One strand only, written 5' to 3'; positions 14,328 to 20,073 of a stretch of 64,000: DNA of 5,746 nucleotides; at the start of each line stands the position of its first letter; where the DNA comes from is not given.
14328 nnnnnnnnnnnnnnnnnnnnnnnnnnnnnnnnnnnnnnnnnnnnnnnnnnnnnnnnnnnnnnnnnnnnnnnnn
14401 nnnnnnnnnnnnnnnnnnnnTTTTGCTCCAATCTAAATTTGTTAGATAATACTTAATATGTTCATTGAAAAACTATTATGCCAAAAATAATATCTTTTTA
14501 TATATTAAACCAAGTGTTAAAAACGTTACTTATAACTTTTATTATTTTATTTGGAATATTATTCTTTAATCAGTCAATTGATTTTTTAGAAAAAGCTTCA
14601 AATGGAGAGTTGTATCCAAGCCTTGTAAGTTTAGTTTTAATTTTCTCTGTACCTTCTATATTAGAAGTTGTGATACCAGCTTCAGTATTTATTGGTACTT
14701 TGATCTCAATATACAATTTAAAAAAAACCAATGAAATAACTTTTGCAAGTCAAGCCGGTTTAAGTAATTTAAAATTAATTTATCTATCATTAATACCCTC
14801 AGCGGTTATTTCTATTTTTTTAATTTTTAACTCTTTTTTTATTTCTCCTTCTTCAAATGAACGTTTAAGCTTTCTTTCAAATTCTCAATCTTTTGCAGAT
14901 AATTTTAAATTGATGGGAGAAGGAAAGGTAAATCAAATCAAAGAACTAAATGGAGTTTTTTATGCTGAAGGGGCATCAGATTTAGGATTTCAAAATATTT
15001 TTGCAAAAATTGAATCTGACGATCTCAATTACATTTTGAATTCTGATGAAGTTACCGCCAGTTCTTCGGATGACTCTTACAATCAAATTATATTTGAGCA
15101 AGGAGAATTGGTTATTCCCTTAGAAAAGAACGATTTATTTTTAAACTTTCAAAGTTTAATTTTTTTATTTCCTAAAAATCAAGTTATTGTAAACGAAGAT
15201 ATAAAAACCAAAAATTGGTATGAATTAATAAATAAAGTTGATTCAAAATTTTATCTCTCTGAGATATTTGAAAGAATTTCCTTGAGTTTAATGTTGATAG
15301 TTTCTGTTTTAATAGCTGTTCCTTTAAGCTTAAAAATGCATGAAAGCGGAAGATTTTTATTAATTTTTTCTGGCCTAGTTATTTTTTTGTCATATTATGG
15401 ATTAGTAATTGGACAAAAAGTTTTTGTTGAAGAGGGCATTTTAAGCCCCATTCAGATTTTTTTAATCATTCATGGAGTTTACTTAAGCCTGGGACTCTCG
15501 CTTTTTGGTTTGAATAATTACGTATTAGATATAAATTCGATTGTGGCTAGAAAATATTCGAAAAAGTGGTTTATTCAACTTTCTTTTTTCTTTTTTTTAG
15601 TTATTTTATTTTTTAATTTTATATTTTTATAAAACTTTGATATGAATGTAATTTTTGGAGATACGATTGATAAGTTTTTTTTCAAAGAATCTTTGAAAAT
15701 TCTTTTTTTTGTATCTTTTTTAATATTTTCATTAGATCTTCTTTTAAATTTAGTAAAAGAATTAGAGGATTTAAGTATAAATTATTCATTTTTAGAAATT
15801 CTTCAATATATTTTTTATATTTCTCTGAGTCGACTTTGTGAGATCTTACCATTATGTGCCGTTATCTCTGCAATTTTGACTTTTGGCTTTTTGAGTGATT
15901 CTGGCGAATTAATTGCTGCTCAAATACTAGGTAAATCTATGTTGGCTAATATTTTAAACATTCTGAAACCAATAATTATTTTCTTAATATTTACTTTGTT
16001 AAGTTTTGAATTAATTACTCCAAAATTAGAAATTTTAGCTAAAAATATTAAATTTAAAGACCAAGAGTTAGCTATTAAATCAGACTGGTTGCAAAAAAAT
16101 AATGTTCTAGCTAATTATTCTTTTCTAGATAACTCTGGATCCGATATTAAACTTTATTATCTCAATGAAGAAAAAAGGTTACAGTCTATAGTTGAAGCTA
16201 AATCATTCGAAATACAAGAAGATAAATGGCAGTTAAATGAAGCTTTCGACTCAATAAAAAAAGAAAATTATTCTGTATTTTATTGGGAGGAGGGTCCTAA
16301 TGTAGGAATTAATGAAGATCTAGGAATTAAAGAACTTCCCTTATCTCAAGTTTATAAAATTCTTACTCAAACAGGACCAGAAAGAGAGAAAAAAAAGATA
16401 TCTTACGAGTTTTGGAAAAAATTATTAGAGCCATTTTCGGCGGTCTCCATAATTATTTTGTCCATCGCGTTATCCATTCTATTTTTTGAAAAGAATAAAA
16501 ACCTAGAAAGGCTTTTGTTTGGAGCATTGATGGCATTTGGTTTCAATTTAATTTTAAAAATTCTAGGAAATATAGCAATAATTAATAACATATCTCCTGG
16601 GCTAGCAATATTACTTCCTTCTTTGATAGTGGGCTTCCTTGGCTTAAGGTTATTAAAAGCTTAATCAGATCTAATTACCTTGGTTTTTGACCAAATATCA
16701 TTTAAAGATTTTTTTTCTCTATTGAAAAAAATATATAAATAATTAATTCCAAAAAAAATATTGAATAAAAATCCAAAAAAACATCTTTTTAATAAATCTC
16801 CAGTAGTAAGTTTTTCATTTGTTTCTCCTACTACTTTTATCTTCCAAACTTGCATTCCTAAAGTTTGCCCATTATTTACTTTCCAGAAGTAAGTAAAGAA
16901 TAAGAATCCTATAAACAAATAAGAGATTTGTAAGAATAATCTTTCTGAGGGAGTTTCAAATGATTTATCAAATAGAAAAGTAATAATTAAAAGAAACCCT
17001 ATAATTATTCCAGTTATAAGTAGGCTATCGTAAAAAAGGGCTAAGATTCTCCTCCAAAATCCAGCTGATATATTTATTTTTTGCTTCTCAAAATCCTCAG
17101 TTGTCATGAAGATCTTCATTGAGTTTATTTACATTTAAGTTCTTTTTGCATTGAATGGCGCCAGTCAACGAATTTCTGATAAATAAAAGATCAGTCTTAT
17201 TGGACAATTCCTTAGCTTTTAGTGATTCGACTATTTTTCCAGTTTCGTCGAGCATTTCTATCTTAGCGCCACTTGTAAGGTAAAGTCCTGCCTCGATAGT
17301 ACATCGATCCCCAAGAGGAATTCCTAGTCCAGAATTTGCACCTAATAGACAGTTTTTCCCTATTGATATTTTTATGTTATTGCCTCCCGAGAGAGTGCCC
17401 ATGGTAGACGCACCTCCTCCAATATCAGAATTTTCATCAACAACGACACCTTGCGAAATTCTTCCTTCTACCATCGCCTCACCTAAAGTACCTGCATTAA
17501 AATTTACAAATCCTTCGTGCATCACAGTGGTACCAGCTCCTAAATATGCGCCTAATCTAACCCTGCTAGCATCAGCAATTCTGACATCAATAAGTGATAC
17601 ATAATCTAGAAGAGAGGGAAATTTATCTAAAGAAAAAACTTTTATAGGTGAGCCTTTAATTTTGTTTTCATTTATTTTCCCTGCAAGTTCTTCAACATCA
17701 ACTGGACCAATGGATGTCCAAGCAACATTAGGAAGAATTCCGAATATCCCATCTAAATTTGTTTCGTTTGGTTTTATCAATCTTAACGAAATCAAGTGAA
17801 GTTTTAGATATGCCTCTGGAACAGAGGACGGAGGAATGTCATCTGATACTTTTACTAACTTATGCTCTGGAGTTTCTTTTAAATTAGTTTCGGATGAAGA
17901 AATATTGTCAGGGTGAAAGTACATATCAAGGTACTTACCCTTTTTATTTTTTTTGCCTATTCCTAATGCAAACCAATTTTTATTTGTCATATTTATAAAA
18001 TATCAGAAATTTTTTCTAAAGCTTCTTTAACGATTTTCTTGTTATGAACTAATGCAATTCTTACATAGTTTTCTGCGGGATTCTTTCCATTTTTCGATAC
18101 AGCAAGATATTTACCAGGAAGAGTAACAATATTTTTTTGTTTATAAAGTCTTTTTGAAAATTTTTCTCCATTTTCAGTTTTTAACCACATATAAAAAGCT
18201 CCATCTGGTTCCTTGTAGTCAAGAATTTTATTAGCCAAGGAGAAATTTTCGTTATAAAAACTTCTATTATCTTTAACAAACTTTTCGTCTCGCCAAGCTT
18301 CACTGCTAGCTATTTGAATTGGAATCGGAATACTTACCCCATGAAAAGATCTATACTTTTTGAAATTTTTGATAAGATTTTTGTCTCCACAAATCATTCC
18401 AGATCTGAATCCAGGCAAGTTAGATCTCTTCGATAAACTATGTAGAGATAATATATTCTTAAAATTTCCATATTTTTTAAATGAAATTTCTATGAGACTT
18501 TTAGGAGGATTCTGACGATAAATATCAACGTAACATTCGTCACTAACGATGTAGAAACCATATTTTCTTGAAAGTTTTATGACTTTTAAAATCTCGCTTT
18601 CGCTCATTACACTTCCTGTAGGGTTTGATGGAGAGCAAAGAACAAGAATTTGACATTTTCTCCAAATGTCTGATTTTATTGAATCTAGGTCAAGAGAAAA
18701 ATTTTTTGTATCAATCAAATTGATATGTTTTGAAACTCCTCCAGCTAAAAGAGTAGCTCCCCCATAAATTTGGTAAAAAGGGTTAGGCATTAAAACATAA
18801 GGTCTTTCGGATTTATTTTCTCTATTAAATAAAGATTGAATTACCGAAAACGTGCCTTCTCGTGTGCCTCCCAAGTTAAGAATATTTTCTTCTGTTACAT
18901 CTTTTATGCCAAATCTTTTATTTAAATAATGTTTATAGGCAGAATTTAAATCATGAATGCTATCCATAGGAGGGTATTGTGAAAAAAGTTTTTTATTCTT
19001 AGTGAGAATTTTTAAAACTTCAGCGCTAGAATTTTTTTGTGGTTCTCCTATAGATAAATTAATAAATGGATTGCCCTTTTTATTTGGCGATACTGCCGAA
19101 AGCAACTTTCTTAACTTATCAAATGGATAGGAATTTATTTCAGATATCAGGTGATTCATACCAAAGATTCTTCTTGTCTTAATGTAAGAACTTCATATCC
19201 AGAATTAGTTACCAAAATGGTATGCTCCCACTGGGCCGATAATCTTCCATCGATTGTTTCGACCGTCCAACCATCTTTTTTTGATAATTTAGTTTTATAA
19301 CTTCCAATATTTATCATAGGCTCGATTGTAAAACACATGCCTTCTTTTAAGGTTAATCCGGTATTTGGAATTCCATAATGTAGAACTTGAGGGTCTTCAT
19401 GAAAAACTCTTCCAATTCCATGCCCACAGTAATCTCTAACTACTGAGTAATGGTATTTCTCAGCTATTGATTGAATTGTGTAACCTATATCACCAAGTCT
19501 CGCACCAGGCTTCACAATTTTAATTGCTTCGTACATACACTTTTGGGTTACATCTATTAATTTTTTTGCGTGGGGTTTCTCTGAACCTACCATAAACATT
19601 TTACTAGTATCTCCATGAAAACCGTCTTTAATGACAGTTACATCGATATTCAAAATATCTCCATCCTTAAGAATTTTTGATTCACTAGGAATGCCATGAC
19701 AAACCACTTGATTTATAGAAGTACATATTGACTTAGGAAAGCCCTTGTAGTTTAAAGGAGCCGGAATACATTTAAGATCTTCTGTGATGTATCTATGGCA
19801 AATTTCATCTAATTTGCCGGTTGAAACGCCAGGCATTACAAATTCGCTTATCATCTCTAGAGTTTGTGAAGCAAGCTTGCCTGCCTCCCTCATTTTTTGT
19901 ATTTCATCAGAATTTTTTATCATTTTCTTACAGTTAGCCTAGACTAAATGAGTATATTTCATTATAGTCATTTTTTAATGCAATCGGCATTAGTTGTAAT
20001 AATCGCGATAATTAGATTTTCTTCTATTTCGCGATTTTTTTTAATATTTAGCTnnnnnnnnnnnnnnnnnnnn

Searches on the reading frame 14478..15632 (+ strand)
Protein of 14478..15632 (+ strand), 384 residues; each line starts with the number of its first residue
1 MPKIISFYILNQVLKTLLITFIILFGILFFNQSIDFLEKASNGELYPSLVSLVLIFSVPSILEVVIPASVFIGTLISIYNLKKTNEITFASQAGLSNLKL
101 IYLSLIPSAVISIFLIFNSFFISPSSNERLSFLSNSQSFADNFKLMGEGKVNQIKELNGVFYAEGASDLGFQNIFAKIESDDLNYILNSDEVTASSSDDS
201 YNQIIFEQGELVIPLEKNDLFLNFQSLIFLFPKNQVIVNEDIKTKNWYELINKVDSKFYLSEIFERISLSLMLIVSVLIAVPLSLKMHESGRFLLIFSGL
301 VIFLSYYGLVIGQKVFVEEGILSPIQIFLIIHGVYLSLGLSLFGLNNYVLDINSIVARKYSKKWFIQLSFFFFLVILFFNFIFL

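Call 77: search_protein_families(library=pfam, proteins=[window:14478-15632:+], max_evalue=0.00001)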
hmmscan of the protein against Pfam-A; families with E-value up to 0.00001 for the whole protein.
window:14478-15632:+ (384 aa): 1 family
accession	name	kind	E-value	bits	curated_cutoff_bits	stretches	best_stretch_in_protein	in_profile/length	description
PF03739.19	LptF_LptG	-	2e-41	142.7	27.9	1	8-343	2-351/353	Lipopolysaccharide export system permease LptF/LptG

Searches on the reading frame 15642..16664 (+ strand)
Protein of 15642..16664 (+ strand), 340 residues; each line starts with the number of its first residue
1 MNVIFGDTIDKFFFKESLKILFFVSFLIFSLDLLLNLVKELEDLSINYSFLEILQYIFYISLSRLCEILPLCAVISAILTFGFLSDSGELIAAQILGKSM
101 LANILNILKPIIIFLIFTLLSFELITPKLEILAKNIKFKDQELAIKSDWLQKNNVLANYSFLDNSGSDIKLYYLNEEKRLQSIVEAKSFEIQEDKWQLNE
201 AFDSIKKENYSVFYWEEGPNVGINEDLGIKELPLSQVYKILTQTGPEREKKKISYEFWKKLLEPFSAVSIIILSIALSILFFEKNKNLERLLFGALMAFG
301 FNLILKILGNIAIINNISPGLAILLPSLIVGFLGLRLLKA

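Call 77: search_protein_families(library=pfam, proteins=[window:15642-16664:+], max_evalue=0.00001)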
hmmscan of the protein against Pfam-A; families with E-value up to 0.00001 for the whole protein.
window:15642-16664:+ (340 aa): 1 family
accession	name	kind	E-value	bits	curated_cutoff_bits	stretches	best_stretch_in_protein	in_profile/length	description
PF03739.19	LptF_LptG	-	1.2e-36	126.9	27.9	1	12-339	2-352/353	Lipopolysaccharide export system permease LptF/LptG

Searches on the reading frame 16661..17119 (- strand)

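Call 77: search_protein_families(library=pfam, proteins=[window:16661-17119:-], max_evalue=0.00001)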
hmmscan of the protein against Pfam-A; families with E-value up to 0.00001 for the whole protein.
window:16661-17119:- (152 aa): 1 family
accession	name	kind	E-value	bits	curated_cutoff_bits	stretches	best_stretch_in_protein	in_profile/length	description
PF06271.18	RDD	-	2.1e-25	90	24.1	1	19-145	2-137/137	RDD family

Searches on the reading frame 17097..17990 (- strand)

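Call 77: search_protein_families(library=pfam, proteins=[window:17097-17990:-], max_evalue=0.00001)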
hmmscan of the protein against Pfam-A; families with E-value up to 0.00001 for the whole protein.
window:17097-17990:- (297 aa): 3 families
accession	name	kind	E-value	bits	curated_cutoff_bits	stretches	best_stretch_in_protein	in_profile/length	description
PF14602.12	Hexapep_2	-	3.1e-16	59.2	27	1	208-239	2-33/34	Hexapeptide repeat of succinyl-transferase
PF14789.11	THDPS_M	-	1.5e-11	44.6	25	1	86-125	1-40/41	Tetrahydrodipicolinate N-succinyltransferase middle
PF14790.11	THDPS_N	-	7.7e-07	29.5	25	1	36-84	119-167/167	Tetrahydrodipicolinate N-succinyltransferase N-terminal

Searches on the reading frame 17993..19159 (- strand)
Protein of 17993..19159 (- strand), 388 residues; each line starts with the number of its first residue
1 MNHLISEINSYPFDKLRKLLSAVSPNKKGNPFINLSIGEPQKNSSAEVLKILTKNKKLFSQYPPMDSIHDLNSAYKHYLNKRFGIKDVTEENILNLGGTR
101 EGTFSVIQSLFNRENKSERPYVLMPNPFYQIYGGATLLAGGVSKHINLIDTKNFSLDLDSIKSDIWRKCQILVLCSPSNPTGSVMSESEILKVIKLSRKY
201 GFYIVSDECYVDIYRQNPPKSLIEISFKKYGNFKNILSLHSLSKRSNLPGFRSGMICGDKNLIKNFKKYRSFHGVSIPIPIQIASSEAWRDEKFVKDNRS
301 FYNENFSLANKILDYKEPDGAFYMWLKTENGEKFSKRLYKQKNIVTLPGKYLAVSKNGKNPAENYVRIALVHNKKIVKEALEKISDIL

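Call 77: search_protein_families(library=pfam, proteins=[window:17993-19159:-], max_evalue=0.00001)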
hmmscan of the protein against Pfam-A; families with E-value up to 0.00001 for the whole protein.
window:17993-19159:- (388 aa): 1 family
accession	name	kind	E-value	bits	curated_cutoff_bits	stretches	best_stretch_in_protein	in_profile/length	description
PF00155.27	Aminotran_1_2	-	3.8e-46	158.4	19.7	1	32-384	3-361/361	Aminotransferase class I and II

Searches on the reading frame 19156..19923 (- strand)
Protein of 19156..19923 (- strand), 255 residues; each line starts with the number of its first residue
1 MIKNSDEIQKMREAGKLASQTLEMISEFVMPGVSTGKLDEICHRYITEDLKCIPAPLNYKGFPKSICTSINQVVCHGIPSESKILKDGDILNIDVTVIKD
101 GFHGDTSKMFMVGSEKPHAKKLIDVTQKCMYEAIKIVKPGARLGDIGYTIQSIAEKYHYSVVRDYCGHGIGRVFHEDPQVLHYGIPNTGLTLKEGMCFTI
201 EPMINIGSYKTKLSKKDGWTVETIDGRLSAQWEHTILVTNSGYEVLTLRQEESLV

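Call 77: search_protein_families(library=pfam, proteins=[window:19156-19923:-], max_evalue=0.00001)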
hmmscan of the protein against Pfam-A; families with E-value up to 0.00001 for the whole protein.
window:19156-19923:- (255 aa): 1 family
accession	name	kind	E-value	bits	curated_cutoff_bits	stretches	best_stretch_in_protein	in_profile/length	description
PF00557.29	Peptidase_M24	-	3.2e-53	181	23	1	9-240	1-208/208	Metallopeptidase family M24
